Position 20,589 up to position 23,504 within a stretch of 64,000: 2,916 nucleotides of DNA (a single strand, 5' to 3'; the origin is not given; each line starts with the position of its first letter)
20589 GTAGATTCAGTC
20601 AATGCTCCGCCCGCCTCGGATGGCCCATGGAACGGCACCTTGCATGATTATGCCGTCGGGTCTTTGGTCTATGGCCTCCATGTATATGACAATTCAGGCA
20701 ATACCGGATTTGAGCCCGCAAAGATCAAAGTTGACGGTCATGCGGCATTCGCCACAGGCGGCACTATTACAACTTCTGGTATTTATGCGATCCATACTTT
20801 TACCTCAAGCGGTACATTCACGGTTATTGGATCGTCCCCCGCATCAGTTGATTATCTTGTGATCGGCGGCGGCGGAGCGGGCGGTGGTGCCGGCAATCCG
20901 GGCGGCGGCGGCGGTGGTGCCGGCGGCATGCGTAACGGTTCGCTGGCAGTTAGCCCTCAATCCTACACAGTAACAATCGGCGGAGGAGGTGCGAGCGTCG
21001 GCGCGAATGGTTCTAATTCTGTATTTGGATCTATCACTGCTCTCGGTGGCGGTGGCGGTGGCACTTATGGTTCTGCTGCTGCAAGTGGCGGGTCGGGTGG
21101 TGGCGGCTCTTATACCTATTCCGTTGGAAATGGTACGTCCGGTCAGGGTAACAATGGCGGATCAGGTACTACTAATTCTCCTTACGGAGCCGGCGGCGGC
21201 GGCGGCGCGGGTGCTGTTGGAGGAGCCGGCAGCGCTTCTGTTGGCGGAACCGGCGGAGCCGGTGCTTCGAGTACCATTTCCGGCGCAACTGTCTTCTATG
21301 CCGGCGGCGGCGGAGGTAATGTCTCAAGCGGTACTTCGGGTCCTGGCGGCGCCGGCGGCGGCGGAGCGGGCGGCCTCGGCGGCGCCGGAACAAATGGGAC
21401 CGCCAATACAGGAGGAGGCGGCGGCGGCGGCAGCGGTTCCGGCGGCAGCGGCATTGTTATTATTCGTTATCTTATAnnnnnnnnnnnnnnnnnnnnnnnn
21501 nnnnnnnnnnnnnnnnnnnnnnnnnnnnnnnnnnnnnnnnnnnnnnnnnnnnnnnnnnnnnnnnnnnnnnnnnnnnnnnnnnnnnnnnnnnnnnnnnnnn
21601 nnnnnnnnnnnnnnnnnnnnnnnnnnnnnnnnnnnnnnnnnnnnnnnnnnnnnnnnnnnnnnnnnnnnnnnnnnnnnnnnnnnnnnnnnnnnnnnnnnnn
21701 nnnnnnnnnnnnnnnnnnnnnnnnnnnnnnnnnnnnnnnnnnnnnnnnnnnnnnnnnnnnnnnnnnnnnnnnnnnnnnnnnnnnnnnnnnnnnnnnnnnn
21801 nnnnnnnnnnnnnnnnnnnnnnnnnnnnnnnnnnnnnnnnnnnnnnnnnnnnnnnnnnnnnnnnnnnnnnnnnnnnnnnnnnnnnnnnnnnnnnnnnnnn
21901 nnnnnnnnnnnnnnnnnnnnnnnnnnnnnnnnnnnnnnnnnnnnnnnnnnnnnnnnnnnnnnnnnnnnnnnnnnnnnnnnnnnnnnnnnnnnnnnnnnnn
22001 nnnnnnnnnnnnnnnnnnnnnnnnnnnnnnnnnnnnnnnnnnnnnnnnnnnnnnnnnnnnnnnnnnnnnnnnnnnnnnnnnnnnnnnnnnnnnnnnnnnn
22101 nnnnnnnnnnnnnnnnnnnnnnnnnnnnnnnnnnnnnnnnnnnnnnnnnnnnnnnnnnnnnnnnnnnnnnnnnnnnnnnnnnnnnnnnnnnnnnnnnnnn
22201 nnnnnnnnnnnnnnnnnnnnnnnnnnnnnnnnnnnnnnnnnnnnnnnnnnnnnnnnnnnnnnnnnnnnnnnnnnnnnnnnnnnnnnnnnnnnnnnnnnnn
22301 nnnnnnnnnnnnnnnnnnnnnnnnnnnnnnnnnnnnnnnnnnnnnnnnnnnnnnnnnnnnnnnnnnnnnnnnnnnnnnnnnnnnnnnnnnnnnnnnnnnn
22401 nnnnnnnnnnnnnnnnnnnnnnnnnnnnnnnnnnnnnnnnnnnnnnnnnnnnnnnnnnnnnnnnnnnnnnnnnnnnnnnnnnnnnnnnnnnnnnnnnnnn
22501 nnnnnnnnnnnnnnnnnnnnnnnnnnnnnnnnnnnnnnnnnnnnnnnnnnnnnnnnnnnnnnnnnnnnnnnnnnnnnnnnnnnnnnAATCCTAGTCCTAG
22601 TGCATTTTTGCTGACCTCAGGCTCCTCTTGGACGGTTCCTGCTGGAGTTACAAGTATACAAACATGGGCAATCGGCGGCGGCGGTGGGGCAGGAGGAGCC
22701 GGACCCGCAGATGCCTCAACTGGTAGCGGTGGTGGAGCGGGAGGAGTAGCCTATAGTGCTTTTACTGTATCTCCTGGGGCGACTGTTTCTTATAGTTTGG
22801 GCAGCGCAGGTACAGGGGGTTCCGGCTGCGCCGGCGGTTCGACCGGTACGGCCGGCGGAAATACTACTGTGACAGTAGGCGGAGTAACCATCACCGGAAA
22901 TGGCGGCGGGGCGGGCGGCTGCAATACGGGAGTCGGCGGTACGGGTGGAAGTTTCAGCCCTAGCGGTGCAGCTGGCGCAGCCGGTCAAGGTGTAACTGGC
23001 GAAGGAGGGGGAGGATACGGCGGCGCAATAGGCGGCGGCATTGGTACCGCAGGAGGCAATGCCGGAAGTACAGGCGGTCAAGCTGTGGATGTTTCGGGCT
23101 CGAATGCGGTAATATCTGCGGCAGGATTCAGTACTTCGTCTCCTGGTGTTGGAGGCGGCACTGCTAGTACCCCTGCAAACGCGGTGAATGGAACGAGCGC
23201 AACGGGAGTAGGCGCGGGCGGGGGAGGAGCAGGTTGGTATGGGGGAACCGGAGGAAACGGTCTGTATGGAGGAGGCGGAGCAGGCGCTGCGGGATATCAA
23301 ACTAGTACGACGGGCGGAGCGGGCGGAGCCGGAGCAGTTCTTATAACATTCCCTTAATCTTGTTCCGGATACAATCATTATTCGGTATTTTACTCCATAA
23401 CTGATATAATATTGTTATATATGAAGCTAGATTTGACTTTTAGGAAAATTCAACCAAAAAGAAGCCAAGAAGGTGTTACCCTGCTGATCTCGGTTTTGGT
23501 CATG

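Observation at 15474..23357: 2,627-aa pilin-leader-fused glycine-rich repeat protein inside the type IV pilus locus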

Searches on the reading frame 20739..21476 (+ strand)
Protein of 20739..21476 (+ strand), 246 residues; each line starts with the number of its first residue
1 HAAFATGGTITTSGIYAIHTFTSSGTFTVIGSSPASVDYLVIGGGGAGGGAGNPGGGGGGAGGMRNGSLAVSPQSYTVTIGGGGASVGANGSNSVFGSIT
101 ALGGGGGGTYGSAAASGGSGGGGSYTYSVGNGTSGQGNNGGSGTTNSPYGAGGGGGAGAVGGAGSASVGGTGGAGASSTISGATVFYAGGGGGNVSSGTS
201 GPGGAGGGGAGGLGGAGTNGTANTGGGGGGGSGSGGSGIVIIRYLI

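Call 30: find_homologous_proteins(query=window:20739-21476:+)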
Query window:20739-21476:+ (246 aa): 3946 proteins with E <= 0.001 among 8000 candidates; the best 120 are listed.
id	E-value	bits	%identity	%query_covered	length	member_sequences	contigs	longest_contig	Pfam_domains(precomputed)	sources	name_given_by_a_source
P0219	5.6e-41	159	51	98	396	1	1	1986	PF21722.5,PF26209.2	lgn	-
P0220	2.7e-39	153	50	76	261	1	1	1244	PF21722.5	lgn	-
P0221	1.3e-38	151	51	98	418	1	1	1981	PF21722.5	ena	-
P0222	2.8e-37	147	57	75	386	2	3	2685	PF21722.5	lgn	-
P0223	9.2e-36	142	54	59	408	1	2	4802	PF21722.5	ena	-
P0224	6.0e-35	139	54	59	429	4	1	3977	PF21722.5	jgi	jgi:hypothetical protein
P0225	7.6e-35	139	46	44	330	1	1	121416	PF21722.5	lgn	-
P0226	1.2e-34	138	53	98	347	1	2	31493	PF21722.5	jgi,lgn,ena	-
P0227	1.2e-33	135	49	90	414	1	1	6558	PF21722.5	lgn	-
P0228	1.5e-33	135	53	75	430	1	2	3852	PF21722.5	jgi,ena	jgi:hypothetical protein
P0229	3.8e-33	133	-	-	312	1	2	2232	PF21722.5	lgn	-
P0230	6.5e-32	129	52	98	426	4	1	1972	PF21722.5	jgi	-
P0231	9.8e-32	129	49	98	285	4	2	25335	PF21722.5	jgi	jgi:hypothetical protein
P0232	1.1e-31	129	-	-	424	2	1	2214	PF21722.5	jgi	-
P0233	1.1e-31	129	50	98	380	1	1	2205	PF21722.5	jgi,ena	jgi:hypothetical protein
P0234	1.7e-31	128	51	70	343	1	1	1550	PF21722.5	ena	-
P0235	2.7e-31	127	-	-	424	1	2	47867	PF21722.5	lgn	-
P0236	5.6e-31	126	-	-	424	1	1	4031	PF21722.5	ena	-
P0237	5.8e-31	126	49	40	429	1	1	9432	PF21722.5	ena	-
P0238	6.7e-31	126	-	-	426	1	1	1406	PF21722.5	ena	-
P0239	7.1e-31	126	45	49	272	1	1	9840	PF21722.5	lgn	-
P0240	8.0e-31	126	48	62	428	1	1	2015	PF21722.5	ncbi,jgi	jgi:hypothetical protein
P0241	1.0e-30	125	49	98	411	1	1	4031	PF21722.5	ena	-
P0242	1.3e-30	125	49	98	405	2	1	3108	PF21722.5,PF07963.18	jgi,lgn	-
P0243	1.3e-30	125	52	53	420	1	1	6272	PF21722.5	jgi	jgi:hypothetical protein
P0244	1.3e-30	125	46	98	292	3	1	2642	PF21722.5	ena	-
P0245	1.4e-30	125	50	98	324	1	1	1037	PF21722.5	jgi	jgi:hypothetical protein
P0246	2.3e-30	124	49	69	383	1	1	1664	PF21722.5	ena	-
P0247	3.2e-30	124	51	75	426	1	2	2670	PF21722.5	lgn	-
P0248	3.8e-30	123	48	39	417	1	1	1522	PF21722.5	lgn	-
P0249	5.6e-30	123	54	25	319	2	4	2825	PF21722.5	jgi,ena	-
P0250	6.4e-30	123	50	75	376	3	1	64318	PF21722.5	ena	-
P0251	7.3e-30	123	47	74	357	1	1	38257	PF21722.5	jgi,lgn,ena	-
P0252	7.6e-30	123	55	27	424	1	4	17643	PF21722.5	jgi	jgi:hypothetical protein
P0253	1.0e-29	122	48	98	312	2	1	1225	PF21722.5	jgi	jgi:hypothetical protein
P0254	1.0e-29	122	43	99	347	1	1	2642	PF21722.5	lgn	-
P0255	1.0e-29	122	48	94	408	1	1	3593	PF21722.5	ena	-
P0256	1.0e-29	122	49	46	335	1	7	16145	PF21722.5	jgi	jgi:hypothetical protein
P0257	1.2e-29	122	-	-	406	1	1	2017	PF21722.5,PF26209.2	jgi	-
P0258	1.3e-29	122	46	74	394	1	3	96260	PF21722.5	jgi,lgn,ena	-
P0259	1.4e-29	122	78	9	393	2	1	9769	PF21722.5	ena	-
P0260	1.5e-29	122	-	-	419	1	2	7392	PF21722.5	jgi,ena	jgi:hypothetical protein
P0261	1.6e-29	121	44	98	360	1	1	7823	PF21722.5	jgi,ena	-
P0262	1.6e-29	121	50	40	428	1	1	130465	PF21722.5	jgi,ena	jgi:hypothetical protein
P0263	1.9e-29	121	-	-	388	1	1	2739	PF21722.5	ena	-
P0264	2.0e-29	121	48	55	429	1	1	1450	PF21722.5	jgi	jgi:hypothetical protein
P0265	2.3e-29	121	-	-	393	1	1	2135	PF21722.5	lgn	-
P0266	2.4e-29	121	-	-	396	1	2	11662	PF21722.5,PF00801.27,PF18911.7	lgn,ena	-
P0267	3.2e-29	120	61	38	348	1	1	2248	PF21722.5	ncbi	-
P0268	3.3e-29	120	49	76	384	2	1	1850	PF21722.5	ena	-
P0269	3.5e-29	120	48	75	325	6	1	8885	PF21722.5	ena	-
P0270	4.6e-29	120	52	54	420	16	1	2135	PF21722.5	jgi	-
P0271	4.6e-29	120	54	52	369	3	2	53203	PF21722.5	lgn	-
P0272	4.9e-29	120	-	-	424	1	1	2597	PF21722.5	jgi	jgi:hypothetical protein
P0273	5.0e-29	120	51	40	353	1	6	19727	PF21722.5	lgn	-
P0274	5.4e-29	120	48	52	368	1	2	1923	PF21722.5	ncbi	-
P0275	5.7e-29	120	50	98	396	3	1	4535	PF21722.5,PF26696.1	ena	-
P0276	6.8e-29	119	48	94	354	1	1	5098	PF21722.5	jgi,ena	-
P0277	7.2e-29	119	-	-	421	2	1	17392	PF21722.5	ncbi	-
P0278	8.2e-29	119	-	-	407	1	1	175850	PF21722.5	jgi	jgi:hypothetical protein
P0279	8.4e-29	119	47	75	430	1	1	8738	PF21722.5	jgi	jgi:hypothetical protein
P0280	8.9e-29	119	52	72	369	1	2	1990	PF21722.5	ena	-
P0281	1.1e-28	119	46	61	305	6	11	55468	PF21722.5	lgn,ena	-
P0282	1.2e-28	119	-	-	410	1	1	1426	PF21722.5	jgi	jgi:hypothetical protein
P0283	1.5e-28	118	-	-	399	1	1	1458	PF21722.5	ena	-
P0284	1.5e-28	118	46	99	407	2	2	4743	PF21722.5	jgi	-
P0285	1.5e-28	118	47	98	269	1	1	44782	PF21722.5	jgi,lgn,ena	jgi:hypothetical protein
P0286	1.5e-28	118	47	54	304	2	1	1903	PF21722.5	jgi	-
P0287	1.6e-28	118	47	57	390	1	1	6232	PF21722.5,PF07963.18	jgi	-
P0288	2.0e-28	118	51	61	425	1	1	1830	PF21722.5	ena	-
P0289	2.0e-28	118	55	57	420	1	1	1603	PF21722.5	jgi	jgi:hypothetical protein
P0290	2.3e-28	118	51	98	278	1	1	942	PF21722.5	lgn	-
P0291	2.5e-28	118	57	39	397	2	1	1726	PF21722.5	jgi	jgi:hypothetical protein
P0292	2.8e-28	117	46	98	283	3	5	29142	PF21722.5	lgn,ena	-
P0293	5.6e-28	116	46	74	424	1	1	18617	PF21722.5,PF13287.13,PF13290.14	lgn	-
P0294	6.3e-28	116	56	57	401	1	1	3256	PF21722.5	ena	-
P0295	7.0e-28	116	49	57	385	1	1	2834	PF21722.5,PF07963.18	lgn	-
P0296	7.6e-28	116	48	74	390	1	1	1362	PF21722.5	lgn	-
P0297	7.9e-28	116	44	98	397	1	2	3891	PF21722.5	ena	-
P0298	8.8e-28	116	64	9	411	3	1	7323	PF21722.5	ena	-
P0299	9.7e-28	116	64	31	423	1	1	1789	PF21722.5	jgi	jgi:hypothetical protein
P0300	1.1e-27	115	-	-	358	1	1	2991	PF21722.5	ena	-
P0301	1.3e-27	115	52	77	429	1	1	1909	PF21722.5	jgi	jgi:hypothetical protein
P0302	1.3e-27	115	48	59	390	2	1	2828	PF21722.5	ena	-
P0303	1.4e-27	115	52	77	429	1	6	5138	PF21722.5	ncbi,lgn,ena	-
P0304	1.4e-27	115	52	77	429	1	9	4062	PF21722.5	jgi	-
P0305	1.8e-27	115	44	98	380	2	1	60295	PF21722.5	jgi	jgi:hypothetical protein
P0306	1.8e-27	115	48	55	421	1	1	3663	PF21722.5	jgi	-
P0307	1.9e-27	115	-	-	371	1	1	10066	PF21722.5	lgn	-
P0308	1.9e-27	115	54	53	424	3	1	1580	PF21722.5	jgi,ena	jgi:hypothetical protein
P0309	2.0e-27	115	49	64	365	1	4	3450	PF21722.5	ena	-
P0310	2.0e-27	115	47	98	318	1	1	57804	PF21722.5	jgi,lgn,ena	jgi:hypothetical protein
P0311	2.4e-27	114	-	-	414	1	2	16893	PF21722.5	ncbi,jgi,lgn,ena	jgi:hypothetical protein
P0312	2.6e-27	114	46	100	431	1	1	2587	PF21722.5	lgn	-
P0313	2.7e-27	114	40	76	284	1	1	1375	PF21722.5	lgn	-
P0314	2.9e-27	114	48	69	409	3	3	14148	PF21722.5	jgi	jgi:hypothetical protein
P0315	2.9e-27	114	57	48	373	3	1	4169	PF21722.5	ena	-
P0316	3.3e-27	114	47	37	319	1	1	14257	PF21722.5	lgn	-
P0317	3.5e-27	114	-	-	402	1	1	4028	PF21722.5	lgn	-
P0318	3.5e-27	114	-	-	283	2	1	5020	PF21722.5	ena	-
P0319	3.7e-27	114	-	-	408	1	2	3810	PF21722.5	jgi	jgi:hypothetical protein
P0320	3.8e-27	114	-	-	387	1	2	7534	PF21722.5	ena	-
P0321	4.2e-27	114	-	-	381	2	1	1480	PF21722.5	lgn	-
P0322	5.8e-27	113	49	56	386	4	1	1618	PF21722.5,PF07963.18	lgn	-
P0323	6.4e-27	113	43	73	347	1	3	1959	PF21722.5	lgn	-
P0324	6.5e-27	113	45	76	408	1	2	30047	PF21722.5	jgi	jgi:hypothetical protein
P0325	7.0e-27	113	49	76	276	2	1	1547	PF21722.5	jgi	jgi:hypothetical protein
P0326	9.4e-27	112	54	39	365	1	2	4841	PF21722.5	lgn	-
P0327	1.2e-26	112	52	47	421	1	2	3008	PF21722.5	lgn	-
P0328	1.2e-26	112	48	64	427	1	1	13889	PF21722.5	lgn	-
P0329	1.4e-26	112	-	-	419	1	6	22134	PF21722.5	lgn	-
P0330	1.4e-26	112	44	98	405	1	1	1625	PF21722.5,PF07880.17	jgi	jgi:hypothetical protein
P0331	1.4e-26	112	64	37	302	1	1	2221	PF21722.5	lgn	-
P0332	1.4e-26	112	49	99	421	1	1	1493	PF21722.5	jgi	jgi:hypothetical protein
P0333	1.5e-26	112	-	-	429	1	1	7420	PF21722.5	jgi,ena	jgi:hypothetical protein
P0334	1.5e-26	112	-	-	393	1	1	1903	PF21722.5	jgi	jgi:type II secretory pathway pseudopilin PulG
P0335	1.8e-26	111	50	43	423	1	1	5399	PF21722.5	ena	-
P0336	2.0e-26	111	-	-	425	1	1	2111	PF21722.5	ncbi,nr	ncbi:MAG: hypothetical protein JRC90_12135, partial [Deltaproteobacteria bacterium]|nr:hypothetical 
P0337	2.1e-26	111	-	-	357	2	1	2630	PF21722.5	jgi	jgi:hypothetical protein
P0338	2.1e-26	111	47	57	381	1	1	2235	PF21722.5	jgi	jgi:hypothetical protein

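Call 36: search_solved_structures(query=A2, max_evalue=1)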
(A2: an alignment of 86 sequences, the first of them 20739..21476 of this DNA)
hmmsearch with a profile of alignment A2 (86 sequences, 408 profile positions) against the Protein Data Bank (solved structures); distinct sequences matched with E-value up to 1: 3.
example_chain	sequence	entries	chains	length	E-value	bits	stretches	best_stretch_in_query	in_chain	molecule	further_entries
8glv_AG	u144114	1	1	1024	0.00092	21.7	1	291-366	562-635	IC140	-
7yfw_a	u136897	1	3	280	0.0079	18.6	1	114-184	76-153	Pam3 fiber proreins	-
7ypx_A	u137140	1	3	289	0.0081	18.6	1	114-184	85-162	Pam3 tail fiber proreins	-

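Call 45: predict_structure(alignment_id=A2)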
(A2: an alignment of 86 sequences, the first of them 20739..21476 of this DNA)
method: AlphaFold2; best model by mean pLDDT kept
length: 246 residues; sequences in the alignment: 86
mean_pLDDT: 96.4   pTM: 0.93
mean pLDDT of the five models: 96.4, 96.3, 96.1, 96.0, 95.7
residues with pLDDT >= 90: 230; 70-90: 14; 50-70: 2; < 50: 0
segments of 3 or more residues with pLDDT < 50: none
pLDDT, mean of each block of 10 residues (from residue 1): 90 97 98 92 97 87 98 98 96 98 97 97 96 98 95 98 97 98 98 96 98 94 98 98 97
secondary structure, 60 per line:
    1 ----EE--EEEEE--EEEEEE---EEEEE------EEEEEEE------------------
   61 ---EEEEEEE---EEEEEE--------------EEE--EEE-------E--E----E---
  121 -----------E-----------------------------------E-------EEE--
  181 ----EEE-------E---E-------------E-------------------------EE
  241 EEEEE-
elements in order: E9-13 E16-21 E25-29 E36-42 E64-70 E74-79 E94-96 E99-101 E176-178 E185-187 E239-245

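Call 74: search_protein_families(library=phrogs, proteins=[window:20739-21476:+], max_evalue=0.001)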
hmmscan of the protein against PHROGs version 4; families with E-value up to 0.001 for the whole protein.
window:20739-21476:+ (246 aa): 2 families
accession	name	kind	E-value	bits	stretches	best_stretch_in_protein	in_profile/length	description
phrog_2295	-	unknown function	5.4e-51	175.3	1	5-246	565-848/1183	-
phrog_863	-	tail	0.00062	19.8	1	9-193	390-595/690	tail fiber assembly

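Call 88: fold_search(model_id=the predicted structure, library=viral)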
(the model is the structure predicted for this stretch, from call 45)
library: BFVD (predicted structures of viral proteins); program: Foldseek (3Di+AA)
matches with E <= 10: 382; with E <= 0.001: 238
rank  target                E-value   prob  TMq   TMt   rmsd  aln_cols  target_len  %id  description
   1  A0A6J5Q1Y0            1.0e-22  1.00  0.91  0.50   1.8       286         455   48  Glycine-rich domain-containing protein [uncultured Caudovirales phage]
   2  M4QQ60                2.5e-22  1.00  0.90  0.50   2.0       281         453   48  (no name in the UniProt tables at hand)
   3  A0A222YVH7            2.3e-21  1.00  0.92  0.37   2.7       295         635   45  Glycine-rich domain-containing protein [Synechococcus phage Bellamy]
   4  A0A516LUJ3            2.9e-20  1.00  0.87  0.20   2.5       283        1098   49  (no name in the UniProt tables at hand)
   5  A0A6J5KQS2            4.1e-20  1.00  0.88  0.81   2.4       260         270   46  Glycine-rich domain-containing protein [uncultured Caudovirales phage]
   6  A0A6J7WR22            8.6e-20  1.00  0.88  0.42   2.6       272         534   45  Glycine-rich domain-containing protein [uncultured Caudovirales phage]
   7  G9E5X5                1.3e-18  1.00  0.90  0.33   2.5       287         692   41  Glycine-rich domain-containing protein [Micromonas pusilla virus SP1]
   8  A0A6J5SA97            1.3e-18  1.00  0.85  0.27   2.2       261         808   50  Glycine-rich domain-containing protein [uncultured Caudovirales phage]
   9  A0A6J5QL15            2.3e-18  1.00  0.88  0.57   1.7       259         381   42  Glycine-rich domain-containing protein [uncultured Caudovirales phage]
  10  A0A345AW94            2.9e-18  1.00  0.86  0.55   2.6       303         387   38  Glycine-rich domain-containing protein [Cyanophage S-TIM4]
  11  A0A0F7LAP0            3.4e-18  1.00  0.83  0.20   2.8       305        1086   42  Glycine-rich domain-containing protein [uncultured marine virus]
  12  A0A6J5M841            3.8e-18  1.00  0.82  0.39   4.9       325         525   34  Uncharacterized protein [uncultured Caudovirales phage]
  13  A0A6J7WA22            4.4e-18  1.00  0.81  0.41   2.0       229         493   56  Concanavalin A-like lectin/glucanases superfamily [uncultured Caudovirales phage]
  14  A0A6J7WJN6            8.3e-18  1.00  0.80  0.15   4.4       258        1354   44  Glycine-rich domain-containing protein [uncultured Caudovirales phage]
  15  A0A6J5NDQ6            1.2e-17  1.00  0.84  0.74   3.0       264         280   44  Glycine-rich domain-containing protein [uncultured Caudovirales phage]
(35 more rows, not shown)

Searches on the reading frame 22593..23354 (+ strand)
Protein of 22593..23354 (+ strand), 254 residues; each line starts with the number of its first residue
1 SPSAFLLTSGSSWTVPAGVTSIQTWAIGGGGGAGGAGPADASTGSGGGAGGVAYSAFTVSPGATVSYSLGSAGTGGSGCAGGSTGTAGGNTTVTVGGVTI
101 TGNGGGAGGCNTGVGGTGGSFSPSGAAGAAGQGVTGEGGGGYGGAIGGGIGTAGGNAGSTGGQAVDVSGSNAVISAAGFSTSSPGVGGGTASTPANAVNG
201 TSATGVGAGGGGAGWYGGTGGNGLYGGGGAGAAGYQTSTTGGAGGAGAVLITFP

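Call 64: search_protein_families(library=pfam, proteins=[window:22593-23354:+], max_evalue=1)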
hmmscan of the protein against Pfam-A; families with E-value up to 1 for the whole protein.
window:22593-23354:+ (254 aa): 1 family
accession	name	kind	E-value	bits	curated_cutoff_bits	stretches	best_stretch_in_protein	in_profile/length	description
PF21722.4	Gly_rich_2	-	9.6e-05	22.9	24.3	1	10-253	4-225/226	Glycine-rich domain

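Call 74: search_protein_families(library=phrogs, proteins=[window:22593-23354:+], max_evalue=0.001)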
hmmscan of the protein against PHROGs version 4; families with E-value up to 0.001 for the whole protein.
window:22593-23354:+ (254 aa): 0 families
